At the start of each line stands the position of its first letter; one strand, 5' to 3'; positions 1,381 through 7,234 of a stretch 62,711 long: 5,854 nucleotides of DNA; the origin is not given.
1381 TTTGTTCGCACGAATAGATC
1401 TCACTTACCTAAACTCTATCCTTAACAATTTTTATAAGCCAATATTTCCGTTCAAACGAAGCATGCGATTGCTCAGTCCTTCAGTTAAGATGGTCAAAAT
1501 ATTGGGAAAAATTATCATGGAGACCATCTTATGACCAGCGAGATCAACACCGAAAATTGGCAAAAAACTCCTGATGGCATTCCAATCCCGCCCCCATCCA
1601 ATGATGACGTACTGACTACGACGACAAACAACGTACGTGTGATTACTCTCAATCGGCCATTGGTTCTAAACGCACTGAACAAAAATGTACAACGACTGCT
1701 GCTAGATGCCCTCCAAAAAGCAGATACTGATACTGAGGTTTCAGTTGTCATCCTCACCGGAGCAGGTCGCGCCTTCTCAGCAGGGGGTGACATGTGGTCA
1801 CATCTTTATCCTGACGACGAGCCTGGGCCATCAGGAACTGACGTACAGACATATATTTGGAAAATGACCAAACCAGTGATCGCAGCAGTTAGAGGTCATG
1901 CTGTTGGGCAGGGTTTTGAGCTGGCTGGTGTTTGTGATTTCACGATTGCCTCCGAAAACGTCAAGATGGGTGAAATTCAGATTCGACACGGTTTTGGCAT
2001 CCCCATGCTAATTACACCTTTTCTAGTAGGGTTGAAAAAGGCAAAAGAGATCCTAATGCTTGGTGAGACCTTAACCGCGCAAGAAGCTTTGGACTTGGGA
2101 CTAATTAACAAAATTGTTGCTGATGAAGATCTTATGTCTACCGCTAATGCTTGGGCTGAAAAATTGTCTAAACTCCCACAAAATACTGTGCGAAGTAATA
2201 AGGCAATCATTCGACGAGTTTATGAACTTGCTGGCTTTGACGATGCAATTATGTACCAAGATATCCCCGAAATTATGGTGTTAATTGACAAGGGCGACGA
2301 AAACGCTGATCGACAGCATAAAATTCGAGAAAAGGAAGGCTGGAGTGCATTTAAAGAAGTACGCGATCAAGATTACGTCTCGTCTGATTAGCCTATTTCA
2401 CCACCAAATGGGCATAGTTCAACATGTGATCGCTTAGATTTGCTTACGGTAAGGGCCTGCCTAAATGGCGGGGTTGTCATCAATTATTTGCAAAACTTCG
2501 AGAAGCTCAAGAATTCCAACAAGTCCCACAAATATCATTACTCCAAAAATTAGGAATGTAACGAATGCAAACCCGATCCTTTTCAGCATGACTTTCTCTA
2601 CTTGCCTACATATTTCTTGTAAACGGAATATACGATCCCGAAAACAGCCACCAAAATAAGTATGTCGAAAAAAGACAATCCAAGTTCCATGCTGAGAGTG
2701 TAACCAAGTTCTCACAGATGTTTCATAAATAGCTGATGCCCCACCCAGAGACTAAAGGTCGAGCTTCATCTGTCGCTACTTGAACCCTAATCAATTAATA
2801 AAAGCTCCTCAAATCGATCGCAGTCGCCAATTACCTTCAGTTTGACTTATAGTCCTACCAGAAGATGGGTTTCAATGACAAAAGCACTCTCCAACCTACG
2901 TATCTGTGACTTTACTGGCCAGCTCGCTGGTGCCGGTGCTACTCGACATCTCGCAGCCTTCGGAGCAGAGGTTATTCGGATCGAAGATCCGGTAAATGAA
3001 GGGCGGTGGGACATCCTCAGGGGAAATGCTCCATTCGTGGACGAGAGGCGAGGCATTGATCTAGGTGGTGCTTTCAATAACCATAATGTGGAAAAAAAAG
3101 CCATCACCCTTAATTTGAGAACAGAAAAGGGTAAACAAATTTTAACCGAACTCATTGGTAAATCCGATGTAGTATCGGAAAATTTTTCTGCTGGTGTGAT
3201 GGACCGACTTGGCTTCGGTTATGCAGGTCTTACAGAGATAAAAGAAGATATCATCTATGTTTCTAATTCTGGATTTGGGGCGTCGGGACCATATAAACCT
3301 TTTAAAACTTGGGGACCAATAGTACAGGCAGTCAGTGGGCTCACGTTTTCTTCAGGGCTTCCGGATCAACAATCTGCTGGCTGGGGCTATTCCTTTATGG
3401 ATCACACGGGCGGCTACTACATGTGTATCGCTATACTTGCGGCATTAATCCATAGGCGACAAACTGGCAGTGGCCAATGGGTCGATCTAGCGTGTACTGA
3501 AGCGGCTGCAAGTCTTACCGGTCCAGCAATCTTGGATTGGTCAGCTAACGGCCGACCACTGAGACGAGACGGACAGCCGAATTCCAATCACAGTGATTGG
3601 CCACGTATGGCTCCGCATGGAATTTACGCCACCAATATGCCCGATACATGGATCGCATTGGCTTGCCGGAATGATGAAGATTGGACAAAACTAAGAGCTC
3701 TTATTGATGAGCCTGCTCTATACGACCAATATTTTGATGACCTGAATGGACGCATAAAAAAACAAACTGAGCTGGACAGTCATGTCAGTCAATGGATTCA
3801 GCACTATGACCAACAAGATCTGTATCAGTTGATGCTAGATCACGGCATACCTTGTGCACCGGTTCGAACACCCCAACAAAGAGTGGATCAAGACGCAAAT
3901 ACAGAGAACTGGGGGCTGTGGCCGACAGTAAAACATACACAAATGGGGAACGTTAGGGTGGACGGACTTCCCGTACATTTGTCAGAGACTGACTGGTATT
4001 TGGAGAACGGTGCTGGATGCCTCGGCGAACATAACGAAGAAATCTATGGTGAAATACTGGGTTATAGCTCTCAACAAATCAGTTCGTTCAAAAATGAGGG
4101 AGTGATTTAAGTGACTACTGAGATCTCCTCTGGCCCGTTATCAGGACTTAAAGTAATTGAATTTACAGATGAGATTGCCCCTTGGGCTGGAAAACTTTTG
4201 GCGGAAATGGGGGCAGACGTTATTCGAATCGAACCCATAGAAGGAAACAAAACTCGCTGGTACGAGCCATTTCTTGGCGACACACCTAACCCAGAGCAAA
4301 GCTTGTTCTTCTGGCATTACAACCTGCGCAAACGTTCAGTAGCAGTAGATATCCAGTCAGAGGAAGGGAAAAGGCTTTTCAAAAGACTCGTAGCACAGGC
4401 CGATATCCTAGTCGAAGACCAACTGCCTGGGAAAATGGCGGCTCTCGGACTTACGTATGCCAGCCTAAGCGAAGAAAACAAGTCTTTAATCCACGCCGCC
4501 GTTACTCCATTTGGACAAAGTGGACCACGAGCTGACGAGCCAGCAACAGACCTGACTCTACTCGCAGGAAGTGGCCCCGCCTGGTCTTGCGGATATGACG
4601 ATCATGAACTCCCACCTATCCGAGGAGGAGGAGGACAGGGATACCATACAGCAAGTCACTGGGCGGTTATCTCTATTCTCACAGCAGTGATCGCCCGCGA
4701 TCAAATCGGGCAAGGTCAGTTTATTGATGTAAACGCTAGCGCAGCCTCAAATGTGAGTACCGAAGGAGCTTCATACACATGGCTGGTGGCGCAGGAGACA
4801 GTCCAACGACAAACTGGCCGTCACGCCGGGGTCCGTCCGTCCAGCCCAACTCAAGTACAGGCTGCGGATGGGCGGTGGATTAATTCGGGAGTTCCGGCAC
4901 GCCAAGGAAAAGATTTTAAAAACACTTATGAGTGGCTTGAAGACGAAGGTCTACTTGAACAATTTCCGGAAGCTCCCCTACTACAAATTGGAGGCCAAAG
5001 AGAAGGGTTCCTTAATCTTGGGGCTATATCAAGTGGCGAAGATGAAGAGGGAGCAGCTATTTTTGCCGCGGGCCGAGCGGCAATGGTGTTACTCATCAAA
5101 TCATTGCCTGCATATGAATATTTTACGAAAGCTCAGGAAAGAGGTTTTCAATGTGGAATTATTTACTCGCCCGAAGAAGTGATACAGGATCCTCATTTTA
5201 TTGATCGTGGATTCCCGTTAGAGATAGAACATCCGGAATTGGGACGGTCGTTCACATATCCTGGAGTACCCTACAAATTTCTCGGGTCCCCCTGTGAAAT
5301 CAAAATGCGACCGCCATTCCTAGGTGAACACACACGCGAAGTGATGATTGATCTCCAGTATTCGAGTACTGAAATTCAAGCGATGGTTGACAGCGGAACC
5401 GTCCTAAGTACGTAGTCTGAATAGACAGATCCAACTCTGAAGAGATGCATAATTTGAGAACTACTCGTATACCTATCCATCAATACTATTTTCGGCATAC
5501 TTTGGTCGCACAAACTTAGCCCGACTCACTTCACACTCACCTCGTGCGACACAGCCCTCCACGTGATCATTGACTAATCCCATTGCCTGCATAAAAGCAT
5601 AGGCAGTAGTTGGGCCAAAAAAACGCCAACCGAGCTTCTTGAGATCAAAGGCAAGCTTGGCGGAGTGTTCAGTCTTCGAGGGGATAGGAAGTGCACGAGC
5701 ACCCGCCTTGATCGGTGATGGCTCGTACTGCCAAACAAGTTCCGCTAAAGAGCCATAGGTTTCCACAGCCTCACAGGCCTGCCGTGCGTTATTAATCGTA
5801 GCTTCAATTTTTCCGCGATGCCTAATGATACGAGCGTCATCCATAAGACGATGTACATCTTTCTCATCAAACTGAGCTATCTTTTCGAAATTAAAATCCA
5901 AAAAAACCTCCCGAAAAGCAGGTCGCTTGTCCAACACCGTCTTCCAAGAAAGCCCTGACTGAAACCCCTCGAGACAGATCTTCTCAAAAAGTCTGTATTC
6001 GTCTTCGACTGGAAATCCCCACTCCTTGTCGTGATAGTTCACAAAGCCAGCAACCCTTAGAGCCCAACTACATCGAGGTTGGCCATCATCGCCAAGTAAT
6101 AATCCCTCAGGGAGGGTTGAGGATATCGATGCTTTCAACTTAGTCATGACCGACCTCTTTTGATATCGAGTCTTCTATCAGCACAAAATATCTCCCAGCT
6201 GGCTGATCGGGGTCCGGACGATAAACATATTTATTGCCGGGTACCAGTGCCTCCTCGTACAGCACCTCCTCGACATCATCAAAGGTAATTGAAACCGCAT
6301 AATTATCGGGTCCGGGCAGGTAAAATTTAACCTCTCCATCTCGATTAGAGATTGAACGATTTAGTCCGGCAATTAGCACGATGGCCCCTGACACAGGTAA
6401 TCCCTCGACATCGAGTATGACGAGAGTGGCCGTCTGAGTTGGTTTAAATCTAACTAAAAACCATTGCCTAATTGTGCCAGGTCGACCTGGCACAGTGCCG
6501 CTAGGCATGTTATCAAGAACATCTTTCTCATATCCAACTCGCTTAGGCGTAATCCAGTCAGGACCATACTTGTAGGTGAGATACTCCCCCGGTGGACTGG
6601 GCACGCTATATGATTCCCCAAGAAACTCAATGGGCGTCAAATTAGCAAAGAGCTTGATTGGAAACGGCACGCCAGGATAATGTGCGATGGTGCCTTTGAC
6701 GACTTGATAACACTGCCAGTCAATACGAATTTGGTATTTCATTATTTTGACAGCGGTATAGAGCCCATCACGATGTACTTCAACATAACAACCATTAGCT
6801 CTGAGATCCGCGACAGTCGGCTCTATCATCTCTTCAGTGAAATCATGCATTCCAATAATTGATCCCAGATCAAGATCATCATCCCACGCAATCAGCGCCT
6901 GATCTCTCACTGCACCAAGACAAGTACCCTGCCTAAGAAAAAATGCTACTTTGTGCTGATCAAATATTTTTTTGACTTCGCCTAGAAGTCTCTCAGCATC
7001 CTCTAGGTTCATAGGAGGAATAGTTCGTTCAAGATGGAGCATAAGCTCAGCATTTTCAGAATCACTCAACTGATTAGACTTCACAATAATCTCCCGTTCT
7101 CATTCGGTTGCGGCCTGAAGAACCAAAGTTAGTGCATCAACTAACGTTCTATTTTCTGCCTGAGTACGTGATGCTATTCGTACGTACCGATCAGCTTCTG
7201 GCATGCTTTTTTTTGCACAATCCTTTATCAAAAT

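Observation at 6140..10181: Kinase-free head-group pathway: aminotransferase + cytidylyltransferase/CobD-like fusion + LicD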

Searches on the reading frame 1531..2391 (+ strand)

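Call 3: search_protein_families(library=pfam, proteins=[window:1531-2391:+])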
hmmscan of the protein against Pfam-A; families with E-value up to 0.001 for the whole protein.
window:1531-2391:+ (286 aa): 2 families
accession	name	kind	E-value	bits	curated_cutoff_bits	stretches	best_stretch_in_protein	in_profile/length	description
PF00378.25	ECH_1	-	1.7e-48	165.6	27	1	31-282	2-248/251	Enoyl-CoA hydratase/isomerase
PF16113.10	ECH_2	-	3.6e-22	79.7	27.2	1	35-228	1-200/335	Enoyl-CoA hydratase/isomerase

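Call 4: search_protein_families(library=ncbifam, proteins=[window:1531-2391:+])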
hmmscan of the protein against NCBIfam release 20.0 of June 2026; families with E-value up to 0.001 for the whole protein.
window:1531-2391:+ (286 aa): 72 families (the best 25 are shown)
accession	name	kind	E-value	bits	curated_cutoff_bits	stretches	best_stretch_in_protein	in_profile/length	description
NF004840.0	PRK06190.1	equivalog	1.8e-47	162.1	253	1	25-241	4-227/260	enoyl-CoA hydratase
NF006140.0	PRK08290.1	subfamily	2.8e-42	144.9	280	2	108-240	117-250/292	enoyl-CoA hydratase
NF051848.1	EnCoAHydtEchA19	equivalog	2.9e-41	141.7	400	1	30-279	5-252/258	enoyl-CoA hydratase EchA19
NF004475.0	PRK05809.1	subfamily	8.7e-39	133.6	394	1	26-242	5-228/260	short-chain-enoyl-CoA hydratase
NF004517.0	PRK05862.1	equivalog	2.1e-37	129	396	1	25-242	4-225/257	enoyl-CoA hydratase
NF006109.0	PRK08260.1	subfamily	2.5e-37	128.8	320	2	101-237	101-238/296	enoyl-CoA hydratase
NF006108.0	PRK08259.1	equivalog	2.7e-37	128.6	273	1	25-262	3-244/256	crotonase/enoyl-CoA hydratase family protein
NF004857.0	PRK06210.1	equivalog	1.7e-36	126.1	341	1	24-232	7-231/275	enoyl-CoA hydratase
NF006699.0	PRK09245.1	subfamily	2.1e-36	125.6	354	1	26-229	4-222/266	crotonase/enoyl-CoA hydratase family protein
NF004634.0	PRK05980.1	equivalog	6.7e-36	124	375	1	25-222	3-212/263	crotonase/enoyl-CoA hydratase family protein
NF005637.0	PRK07396.1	equivalog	1.5e-35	122.9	380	1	25-228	13-225/273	1,4-dihydroxy-2-naphthoyl-CoA synthase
TIGR03210.1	badI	equivalog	1.3e-34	119.7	467.6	1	25-218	2-203/256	2-ketocyclohexanecarboxyl-CoA hydrolase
NF006128.0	PRK08272.1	subfamily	1.4e-34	119.7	257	2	107-243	126-262/308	crotonase/enoyl-CoA hydratase family protein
NF006100.0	PRK08252.1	subfamily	6.4e-34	117.7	282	1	24-254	2-232/254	crotonase/enoyl-CoA hydratase family protein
NF007239.0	PRK09674.1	equivalog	1.5e-33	116.4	371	1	26-234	5-218/257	2,3-dehydroadipyl-CoA hydratase PaaF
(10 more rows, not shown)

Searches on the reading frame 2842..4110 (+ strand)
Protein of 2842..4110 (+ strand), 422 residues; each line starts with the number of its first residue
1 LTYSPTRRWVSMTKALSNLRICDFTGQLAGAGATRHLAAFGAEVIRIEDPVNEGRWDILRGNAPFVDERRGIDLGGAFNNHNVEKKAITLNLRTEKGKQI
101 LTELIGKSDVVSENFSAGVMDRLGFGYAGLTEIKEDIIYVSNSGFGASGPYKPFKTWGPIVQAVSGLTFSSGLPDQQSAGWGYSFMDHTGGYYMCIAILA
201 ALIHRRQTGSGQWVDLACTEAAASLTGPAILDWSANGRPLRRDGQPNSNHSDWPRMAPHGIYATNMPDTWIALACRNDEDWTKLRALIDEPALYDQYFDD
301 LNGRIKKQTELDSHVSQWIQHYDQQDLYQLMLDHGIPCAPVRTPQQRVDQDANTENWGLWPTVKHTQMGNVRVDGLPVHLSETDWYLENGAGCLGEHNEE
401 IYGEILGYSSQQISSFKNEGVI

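Call 3: search_protein_families(library=pfam, proteins=[window:2842-4110:+])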
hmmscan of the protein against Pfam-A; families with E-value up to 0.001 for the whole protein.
window:2842-4110:+ (422 aa): 1 family
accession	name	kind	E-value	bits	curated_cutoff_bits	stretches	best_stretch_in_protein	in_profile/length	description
PF02515.22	CoA_transf_3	-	7.7e-89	298.8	23.3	1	16-398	1-366/366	CoA-transferase family III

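Call 4: search_protein_families(library=ncbifam, proteins=[window:2842-4110:+])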
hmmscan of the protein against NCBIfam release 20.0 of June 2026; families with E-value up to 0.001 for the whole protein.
window:2842-4110:+ (422 aa): 7 families
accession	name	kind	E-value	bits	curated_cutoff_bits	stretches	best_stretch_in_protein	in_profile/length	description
TIGR03253.1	oxalate_frc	equivalog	6.8e-59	199.6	504.2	2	13-225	1-206/416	formyl-CoA transferase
NF003809.0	PRK05398.1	subfamily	3.9e-58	197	442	2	12-225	1-207/416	formyl-CoA transferase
NF041294.1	Scnl_mescCoAtase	equivalog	2e-55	188.5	700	1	14-402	2-380/381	succinyl-CoA:mesaconate CoA-transferase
NF052585.1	SucGlutTfsCaiB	equivalog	6e-52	176.6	750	1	13-405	5-388/394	succinate--glutarate CoA-transferase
NF008511.0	PRK11430.1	equivalog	3.2e-47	161.5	522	1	17-403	11-377/381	CoA:oxalate CoA-transferase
TIGR04253.1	mesacon_CoA_iso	equivalog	1.8e-17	63.4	725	1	17-422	4-400/403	2-methylfumaryl-CoA isomerase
NF002914.1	PRK03525.1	equivalog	3.8e-17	62.3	413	1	16-422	10-397/400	L-carnitine CoA-transferase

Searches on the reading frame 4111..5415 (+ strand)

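Call 3: search_protein_families(library=pfam, proteins=[window:4111-5415:+])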
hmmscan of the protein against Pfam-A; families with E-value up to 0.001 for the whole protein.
window:4111-5415:+ (434 aa): 1 family
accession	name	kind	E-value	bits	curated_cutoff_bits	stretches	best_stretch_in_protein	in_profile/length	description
PF02515.22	CoA_transf_3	-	1e-69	235.8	23.3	1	10-408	1-366/366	CoA-transferase family III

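Call 4: search_protein_families(library=ncbifam, proteins=[window:4111-5415:+])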
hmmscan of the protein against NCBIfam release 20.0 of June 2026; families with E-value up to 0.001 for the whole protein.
window:4111-5415:+ (434 aa): 7 families
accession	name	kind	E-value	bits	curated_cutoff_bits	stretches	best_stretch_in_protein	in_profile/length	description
NF003809.0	PRK05398.1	subfamily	1.7e-44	152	442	2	8-208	3-199/416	formyl-CoA transferase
NF052585.1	SucGlutTfsCaiB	equivalog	1.6e-42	145.5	750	1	7-256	5-254/394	succinate--glutarate CoA-transferase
TIGR03253.1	oxalate_frc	equivalog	4.8e-41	140.8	504.2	2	9-208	3-198/416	formyl-CoA transferase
NF041294.1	Scnl_mescCoAtase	equivalog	1.8e-40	139.3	700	1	9-286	3-278/381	succinyl-CoA:mesaconate CoA-transferase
NF008511.0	PRK11430.1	equivalog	4.3e-35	121.6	522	1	1-244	1-239/381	CoA:oxalate CoA-transferase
NF002914.1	PRK03525.1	equivalog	3.1e-24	85.6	413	2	5-208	5-197/400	L-carnitine CoA-transferase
TIGR04253.1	mesacon_CoA_iso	equivalog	7.8e-16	58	725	1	10-167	3-159/403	2-methylfumaryl-CoA isomerase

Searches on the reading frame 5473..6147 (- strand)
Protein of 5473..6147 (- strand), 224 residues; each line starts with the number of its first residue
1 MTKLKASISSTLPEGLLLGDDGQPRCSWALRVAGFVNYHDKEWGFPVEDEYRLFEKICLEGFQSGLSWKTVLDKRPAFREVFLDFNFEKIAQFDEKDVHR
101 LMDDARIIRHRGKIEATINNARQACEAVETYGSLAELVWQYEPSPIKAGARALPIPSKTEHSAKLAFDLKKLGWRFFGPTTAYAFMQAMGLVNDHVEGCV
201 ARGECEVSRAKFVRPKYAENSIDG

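Call 3: search_protein_families(library=pfam, proteins=[window:5473-6147:-])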
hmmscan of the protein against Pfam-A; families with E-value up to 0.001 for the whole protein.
window:5473-6147:- (224 aa): 1 family
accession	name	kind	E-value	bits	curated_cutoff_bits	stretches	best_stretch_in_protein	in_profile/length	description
PF03352.18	Adenine_glyco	-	7.1e-66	221.9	25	1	31-200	4-175/177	Methyladenine glycosylase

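Call 4: search_protein_families(library=ncbifam, proteins=[window:5473-6147:-])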
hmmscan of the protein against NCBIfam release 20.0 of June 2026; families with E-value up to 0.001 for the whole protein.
window:5473-6147:- (224 aa): 2 families
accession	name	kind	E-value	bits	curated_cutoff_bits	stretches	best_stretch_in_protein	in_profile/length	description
TIGR00624.1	tag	subfamily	6.7e-59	198.6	232.5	1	25-200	2-177/179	DNA-3-methyladenine glycosylase I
NF007678.0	PRK10353.1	equivalog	4.7e-52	176.2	349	1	25-201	3-181/189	DNA-3-methyladenine glycosylase I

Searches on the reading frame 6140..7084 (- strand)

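Call 3: search_protein_families(library=pfam, proteins=[window:6140-7084:-])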
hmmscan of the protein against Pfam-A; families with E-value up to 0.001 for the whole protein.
window:6140-7084:- (314 aa): 1 family
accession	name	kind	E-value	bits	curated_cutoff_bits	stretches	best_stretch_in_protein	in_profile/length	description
PF04991.19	LicD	-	3.6e-11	44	22.6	1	43-73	3-33/227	LicD family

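Call 4: search_protein_families(library=ncbifam, proteins=[window:6140-7084:-])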
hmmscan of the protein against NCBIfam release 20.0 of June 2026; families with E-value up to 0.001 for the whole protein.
window:6140-7084:- (314 aa): 1 family
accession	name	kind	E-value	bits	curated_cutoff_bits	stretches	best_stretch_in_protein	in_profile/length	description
NF045866.1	GGPL_Ptran_Mf1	equivalog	4.2e-14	53.2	225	1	32-73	7-48/240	diacylglycerol cholinephosphotransferase Mf1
